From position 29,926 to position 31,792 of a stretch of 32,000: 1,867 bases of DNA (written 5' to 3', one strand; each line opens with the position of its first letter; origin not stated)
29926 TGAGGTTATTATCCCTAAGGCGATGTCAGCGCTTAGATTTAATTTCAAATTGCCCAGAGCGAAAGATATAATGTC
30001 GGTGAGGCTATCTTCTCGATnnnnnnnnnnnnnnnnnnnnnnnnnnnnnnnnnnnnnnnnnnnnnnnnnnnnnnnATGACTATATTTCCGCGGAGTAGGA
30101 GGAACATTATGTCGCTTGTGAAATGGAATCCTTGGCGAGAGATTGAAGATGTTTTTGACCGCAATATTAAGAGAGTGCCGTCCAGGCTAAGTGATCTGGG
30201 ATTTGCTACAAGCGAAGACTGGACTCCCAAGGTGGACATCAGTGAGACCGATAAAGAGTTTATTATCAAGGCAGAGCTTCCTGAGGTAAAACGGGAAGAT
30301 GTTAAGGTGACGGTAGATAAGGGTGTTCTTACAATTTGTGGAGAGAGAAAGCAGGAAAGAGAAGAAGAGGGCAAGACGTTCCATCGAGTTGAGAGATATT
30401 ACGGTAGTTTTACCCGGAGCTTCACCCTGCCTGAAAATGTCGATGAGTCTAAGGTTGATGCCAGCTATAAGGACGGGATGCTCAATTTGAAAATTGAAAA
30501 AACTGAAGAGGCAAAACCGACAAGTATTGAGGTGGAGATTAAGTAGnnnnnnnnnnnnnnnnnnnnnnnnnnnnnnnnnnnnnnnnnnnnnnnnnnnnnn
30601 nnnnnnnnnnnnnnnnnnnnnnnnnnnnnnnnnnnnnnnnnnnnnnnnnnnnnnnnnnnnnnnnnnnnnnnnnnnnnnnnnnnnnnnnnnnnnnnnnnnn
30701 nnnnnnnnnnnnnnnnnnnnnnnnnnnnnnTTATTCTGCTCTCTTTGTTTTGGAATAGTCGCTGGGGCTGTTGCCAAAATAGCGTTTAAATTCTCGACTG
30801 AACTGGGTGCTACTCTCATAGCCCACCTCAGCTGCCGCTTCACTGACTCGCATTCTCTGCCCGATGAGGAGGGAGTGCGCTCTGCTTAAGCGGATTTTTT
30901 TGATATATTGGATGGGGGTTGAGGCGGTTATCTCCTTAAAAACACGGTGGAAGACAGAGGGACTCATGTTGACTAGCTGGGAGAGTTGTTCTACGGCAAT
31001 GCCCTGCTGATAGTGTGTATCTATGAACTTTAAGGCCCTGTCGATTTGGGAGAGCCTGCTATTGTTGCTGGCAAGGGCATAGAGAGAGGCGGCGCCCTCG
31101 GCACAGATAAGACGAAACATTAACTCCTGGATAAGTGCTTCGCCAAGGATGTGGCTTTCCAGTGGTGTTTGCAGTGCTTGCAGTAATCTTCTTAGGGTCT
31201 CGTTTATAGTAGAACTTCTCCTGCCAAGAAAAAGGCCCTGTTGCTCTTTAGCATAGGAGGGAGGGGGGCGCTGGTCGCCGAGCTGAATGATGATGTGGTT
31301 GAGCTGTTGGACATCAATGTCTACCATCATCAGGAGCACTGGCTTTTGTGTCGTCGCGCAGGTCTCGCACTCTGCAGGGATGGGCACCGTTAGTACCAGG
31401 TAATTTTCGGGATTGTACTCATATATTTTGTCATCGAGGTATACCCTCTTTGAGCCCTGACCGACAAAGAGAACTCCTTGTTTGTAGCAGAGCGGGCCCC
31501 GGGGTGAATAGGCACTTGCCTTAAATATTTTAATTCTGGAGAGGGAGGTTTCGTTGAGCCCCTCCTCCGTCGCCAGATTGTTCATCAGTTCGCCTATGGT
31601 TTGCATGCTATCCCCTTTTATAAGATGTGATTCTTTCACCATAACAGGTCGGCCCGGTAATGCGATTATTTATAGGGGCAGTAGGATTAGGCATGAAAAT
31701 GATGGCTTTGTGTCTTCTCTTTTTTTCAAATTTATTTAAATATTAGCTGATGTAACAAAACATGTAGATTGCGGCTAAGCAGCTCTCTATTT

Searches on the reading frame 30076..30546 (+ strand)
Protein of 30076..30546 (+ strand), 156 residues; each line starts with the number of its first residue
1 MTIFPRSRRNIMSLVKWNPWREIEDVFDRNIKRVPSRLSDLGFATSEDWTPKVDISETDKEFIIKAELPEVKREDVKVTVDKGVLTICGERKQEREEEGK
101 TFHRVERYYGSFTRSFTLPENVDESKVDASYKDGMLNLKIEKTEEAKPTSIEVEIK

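Call 74: search_protein_families(library=pfam, proteins=[window:30076-30546:+], max_evalue=0.00001)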
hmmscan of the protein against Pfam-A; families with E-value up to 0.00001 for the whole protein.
window:30076-30546:+ (156 aa): 2 families
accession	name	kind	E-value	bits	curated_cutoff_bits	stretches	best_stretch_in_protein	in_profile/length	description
PF00011.27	HSP20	-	7.1e-27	93.9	20.8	1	54-155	1-101/102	Hsp20/alpha crystallin family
PF17886.7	ArsA_HSP20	-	2.2e-07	30.8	22.5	1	59-138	1-61/63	HSP20-like domain found in ArsA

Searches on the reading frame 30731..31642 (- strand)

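Call 74: search_protein_families(library=pfam, proteins=[window:30731-31642:-], max_evalue=0.00001)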
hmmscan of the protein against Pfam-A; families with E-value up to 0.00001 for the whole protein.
window:30731-31642:- (303 aa): 3 families
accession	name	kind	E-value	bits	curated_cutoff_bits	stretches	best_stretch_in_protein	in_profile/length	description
PF06719.19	AraC_N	-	1.9e-35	122.1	24.2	1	34-184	2-148/150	AraC-type transcriptional regulator N-terminus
PF12833.13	HTH_18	-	6.4e-23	81.3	33.6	1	220-298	1-79/80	Helix-turn-helix domain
PF00165.29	HTH_AraC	-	2.3e-20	72.7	26.6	2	207-248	1-42/42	Bacterial regulatory helix-turn-helix proteins, AraC family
